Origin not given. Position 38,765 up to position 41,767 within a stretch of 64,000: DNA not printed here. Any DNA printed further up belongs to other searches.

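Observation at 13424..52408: Archaeal-type information-processing gene set with prokaryotic expression signals: likely virus or mobile element of an archaeal host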

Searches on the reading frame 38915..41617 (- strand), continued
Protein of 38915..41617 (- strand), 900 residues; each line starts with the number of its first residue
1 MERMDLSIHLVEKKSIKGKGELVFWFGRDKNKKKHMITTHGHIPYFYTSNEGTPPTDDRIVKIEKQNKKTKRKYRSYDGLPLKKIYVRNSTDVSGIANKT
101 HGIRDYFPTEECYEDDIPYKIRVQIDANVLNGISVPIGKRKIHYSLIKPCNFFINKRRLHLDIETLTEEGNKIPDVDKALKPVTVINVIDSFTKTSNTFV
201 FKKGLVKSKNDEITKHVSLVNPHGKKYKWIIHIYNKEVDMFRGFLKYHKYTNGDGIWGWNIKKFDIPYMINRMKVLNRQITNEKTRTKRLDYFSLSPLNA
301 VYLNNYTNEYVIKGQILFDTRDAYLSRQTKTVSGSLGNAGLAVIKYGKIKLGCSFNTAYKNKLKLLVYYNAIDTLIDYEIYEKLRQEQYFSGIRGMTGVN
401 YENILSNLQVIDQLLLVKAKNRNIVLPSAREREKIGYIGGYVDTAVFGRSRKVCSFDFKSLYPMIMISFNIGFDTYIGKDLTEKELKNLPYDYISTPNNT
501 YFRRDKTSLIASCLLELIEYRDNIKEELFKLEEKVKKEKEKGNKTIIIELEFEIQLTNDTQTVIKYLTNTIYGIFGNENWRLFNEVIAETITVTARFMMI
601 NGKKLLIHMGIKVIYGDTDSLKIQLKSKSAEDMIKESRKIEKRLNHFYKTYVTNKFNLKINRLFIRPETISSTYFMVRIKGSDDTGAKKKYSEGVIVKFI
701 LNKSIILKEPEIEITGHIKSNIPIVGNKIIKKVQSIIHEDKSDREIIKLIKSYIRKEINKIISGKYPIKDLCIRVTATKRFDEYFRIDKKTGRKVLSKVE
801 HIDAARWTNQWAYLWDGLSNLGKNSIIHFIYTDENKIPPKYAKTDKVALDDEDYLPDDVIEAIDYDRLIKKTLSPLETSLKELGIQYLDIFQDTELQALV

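Call 37: find_related_loci(query=A1, collection=metagenome_contigs, flank=10000)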
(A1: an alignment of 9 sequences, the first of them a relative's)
Query A1 (900 aa) in metagenome_contigs; peptide patterns used: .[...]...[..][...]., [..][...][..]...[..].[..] (x = any residue, [..] = any of these).
222 stretches matched a pattern; 21 encode a relative of the query (tblastn E <= 1e-3); 21 distinct loci.
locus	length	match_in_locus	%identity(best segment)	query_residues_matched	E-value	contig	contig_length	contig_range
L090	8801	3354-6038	55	6-900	0e+0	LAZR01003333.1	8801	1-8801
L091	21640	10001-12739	49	4-899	0e+0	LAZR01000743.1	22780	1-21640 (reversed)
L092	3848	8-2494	50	82-899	0e+0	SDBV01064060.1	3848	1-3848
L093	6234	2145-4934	48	6-898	0e+0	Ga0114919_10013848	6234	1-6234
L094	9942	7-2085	50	218-899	0e+0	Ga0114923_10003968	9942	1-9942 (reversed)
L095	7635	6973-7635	47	2-224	5e-53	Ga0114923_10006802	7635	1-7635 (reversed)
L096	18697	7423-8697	26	155-599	3e-31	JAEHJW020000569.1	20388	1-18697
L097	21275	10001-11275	26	155-599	4e-30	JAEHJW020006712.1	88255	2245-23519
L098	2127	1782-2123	48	3-123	6e-25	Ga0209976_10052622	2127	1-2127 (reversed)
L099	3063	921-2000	26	155-531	3e-21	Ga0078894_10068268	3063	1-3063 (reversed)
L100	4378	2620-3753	26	113-486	4e-21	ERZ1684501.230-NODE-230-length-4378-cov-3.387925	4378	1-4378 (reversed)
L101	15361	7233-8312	26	155-531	1e-20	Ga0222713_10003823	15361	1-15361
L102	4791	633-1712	26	155-531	2e-20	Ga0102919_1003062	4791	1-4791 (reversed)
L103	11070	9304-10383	28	155-531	2e-20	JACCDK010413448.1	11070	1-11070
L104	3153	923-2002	28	155-531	2e-20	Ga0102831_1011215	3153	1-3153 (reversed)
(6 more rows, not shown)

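Call 63: predict_structure(alignment_id=A6)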
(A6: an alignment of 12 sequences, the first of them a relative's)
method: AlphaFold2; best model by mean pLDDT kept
length: 348 residues; sequences in the alignment: 12
mean_pLDDT: 72.1   pTM: 0.74
mean pLDDT of the five models: 72.1, 65.1, 63.4, 62.5, 57.0
residues with pLDDT >= 90: 100; 70-90: 114; 50-70: 70; < 50: 64
segments of 3 or more residues with pLDDT < 50: 1-41, 247-255, 270-281
pLDDT, mean of each block of 10 residues (from residue 1): 32 28 26 27 82 91 69 80 95 82 89 90 92 90 90 81 66 83 90 92 93 86 88 79 57 51 60 46 56 60 69 80 79 72 68
secondary structure, 60 per line:
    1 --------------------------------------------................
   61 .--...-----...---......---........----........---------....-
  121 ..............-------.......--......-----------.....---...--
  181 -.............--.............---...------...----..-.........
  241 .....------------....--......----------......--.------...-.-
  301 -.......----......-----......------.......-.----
elements in order: E45-50 H51-61 E64-66 E72-74 E78-83 E87-94 E99-106 E116-119 E121-126 H127-134 E142-148 E151-156 E168-172 H183-194 H197-209 E213-215 E222-224 E232-237 H238-245 E258-261 E264-269 E280-285 E295-297 H302-308 E313-318 E324-329 E336-342

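Call 65: fold_search(model_id=the predicted structure, library=pdb)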
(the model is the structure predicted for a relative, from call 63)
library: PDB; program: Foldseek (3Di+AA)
matches with E <= 10: 1104; with E <= 0.001: 450
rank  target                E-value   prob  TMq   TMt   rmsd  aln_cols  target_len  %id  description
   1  2ix2_C                6.6e-12  1.00  0.54  0.74   4.7       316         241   12  Crystal structure of the heterotrimeric PCNA from Sulfolobus solfataricus (released 2006-10-04)
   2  2nti_I                1.1e-11  1.00  0.54  0.74   5.0       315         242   12  Crystal structure of PCNA123 heterotrimer. (released 2007-12-18)
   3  5hac_B                1.4e-11  1.00  0.55  0.71   4.5       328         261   11  Crystal structure of Proliferating Cell Nuclear Antigen from Leishmania donovani at 2.95 A resolution (released 2016-03-23)
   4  6o09_D                2.5e-11  1.00  0.57  0.74   4.4       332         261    9  Structure of AtPCNA in complex with the PIP motif of ATXR6 (released 2019-03-27)
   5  6j0j_E                2.5e-11  1.00  0.54  0.71   5.2       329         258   11  Crystal structure of Proliferating Cell Nuclear Antigen from Leishmania donovani with an unexplained density near resi (released 2019-01-23)
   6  6o09_F                3.3e-11  1.00  0.56  0.72   4.6       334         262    9  Structure of AtPCNA in complex with the PIP motif of ATXR6 (released 2019-03-27)
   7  5hac_A                3.3e-11  1.00  0.55  0.71   4.9       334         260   11  Crystal structure of Proliferating Cell Nuclear Antigen from Leishmania donovani at 2.95 A resolution (released 2016-03-23)
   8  3v60_B                3.9e-11  1.00  0.56  0.74   4.3       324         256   11  Structure of S. cerevisiae PCNA conjugated to SUMO on lysine 164 (released 2012-02-29)
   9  5h0t_A                4.4e-11  1.00  0.54  0.73   4.4       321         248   11  Crystal structure of proliferating cell nuclear antigen from Leishmania donovani at 2.73 Angstrom resolution (released 2016-11-30)
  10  4l6p_A                4.9e-11  1.00  0.56  0.75   4.7       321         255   12  Structure of C22Y Mutant PCNA protein defective in DNA mismatch repair (released 2014-10-01)
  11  6o09_C                4.9e-11  1.00  0.57  0.73   4.5       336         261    9  Structure of AtPCNA in complex with the PIP motif of ATXR6 (released 2019-03-27)
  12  7tid_G                5.8e-11  1.00  0.56  0.74   4.5       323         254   11  Structure of the yeast clamp loader (Replication Factor C RFC) bound to the sliding clamp (Proliferating Cell Nuclear  (released 2022-02-16)
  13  5cfk_A                6.1e-11  1.00  0.55  0.72   4.5       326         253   11  Crystal structure of Proliferating Cell Nuclear Antigen from Leishmania donovani at 3.2 A resolution (released 2015-10-07)
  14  1u76_E                6.4e-11  1.00  0.57  0.76   4.1       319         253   11  Crystal structure of hPCNA bound to residues 452-466 of the DNA polymerase-delta-p66 subunit (released 2004-12-14)
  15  6aig                  6.4e-11  1.00  0.56  0.73   5.8       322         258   11  Crystal structure of PCNA1 from Aeropyrum pernix (released 2018-09-26)
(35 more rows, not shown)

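Call 94: search_protein_families(library=pfam, alignment_id=A7, max_evalue=0.1)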
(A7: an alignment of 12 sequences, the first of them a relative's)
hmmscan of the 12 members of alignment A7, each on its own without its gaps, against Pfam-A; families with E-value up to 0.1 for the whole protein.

A. member 1, P0091 (296 aa): 2 families
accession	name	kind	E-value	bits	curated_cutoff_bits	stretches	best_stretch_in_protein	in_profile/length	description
PF08792.16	A2L_zn_ribbon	-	0.02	15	22.9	1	4-25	8-30/33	A2L zinc ribbon domain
PF00382.24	TFIIB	-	0.052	14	23.6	0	242-287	39-84/92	Transcription factor TFIIB repeat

B. families by the number of members that match (of 12 scanned): 25 families
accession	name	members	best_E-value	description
PF00382.24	TFIIB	10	4.5e-29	Transcription factor TFIIB repeat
PF08271.17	Zn_Ribbon_TF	6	1.3e-09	TFIIB zinc-binding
PF13545.12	HTH_Crp_2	2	0.00099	Crp-like helix-turn-helix domain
PF08792.16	A2L_zn_ribbon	2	0.0024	A2L zinc ribbon domain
PF13248.11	Zn_ribbon_3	2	0.0047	zinc-ribbon domain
PF02186.21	TFIIE_beta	1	0.00038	TFIIE beta subunit core domain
PF20645.2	Rrn7_cyclin_C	1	0.00074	Rrn7/TAF1B, C-terminal cyclin domain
PF08281.18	Sigma70_r4_2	1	0.006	Sigma-70, region 4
PF04545.22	Sigma70_r4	1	0.013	Sigma-70, region 4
PF25017.1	zf-C2HC_3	1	0.019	C2HC zinc finger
PF12773.13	DZR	1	0.025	Double zinc ribbon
PF06677.18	Auto_anti-p27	1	0.026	Sjogren's syndrome/scleroderma autoantigen 1 (Autoantigen p27)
PF21626.2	TetR-C_39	1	0.029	Tetracyclin repressor, C-terminal domain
PF21276.3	ZNF512_C2HC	1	0.037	Zinc finger protein 512, C2HC zinc finger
PF13384.12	HTH_23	1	0.04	Homeodomain-like domain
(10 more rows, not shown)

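Call 95: search_solved_structures(query=A7, max_evalue=1)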
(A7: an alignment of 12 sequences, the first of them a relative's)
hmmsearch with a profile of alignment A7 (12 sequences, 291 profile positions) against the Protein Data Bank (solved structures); distinct sequences matched with E-value up to 1: 15.
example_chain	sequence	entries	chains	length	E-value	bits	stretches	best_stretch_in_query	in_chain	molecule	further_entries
29vf_M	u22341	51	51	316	4.8e-24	88.6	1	16-285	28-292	Transcription initiation factor IIB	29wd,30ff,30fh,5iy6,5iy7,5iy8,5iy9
5wh1_A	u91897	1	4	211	1.2e-20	77.4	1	102-285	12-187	Transcription initiation factor IIB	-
1tfb_A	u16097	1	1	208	1.4e-20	77.2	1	105-285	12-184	TFIIB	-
1c9b_A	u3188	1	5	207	1.5e-20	77.1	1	105-285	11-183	GENERAL TRANSCRIPTION FACTOR IIB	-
2phg_A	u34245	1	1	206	1.6e-20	77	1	106-285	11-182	Transcription initiation factor IIB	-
1d3u_B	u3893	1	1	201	9.4e-20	74.5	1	112-287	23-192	TRANSCRIPTION INITIATION FACTOR IIB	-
1ais_B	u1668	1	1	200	9.4e-20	74.5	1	112-287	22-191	PROTEIN (TRANSCRIPTION INITIATION FACTOR IIB)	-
1vol_A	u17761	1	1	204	4.1e-19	72.4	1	106-285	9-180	PROTEIN (TRANSCRIPTION FACTOR IIB (TFIIB))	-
3k7a_M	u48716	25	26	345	6.4e-17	65.2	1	15-285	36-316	Transcription initiation factor IIB | TRANSCRIPTION INITIATION FACTOR IIB, SUA7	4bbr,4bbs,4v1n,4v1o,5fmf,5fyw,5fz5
7o4i_M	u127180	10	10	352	6.9e-17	65.1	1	16-285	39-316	Transcription initiation factor IIB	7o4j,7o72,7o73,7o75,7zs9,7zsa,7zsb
6cnb_R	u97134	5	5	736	5.3e-10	42.5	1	127-287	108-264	Transcription factor IIIB 70 kDa subunit,TATA-box-binding protein,Transcription factor III | Transcription factor IIIB 70 kDa subunit,TATA-box-binding protein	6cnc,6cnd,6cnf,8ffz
6eu0_Z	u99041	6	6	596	6.8e-10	42.1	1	127-288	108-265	Transcription factor IIIB 70 kDa subunit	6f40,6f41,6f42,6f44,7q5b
1pft_A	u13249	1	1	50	0.0043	19.8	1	1-37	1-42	TFIIB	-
8ity_V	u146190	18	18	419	0.036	16.7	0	8-36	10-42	Transcription factor IIIB 50 kDa subunit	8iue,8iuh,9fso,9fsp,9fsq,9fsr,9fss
1zp2_A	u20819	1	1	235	0.097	15.3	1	112-170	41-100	RNA polymerase II holoenzyme cyclin-like subunit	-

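Call 111: find_related_loci(query=A9, collection=viral_contigs, flank=10000)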
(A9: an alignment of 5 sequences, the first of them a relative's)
Query A9 (296 aa) in viral_contigs; peptide patterns used: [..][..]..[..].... (x = any residue, [..] = any of these).
21 stretches matched a pattern, but none encodes a relative of the query by tblastn (E <= 1e-3).
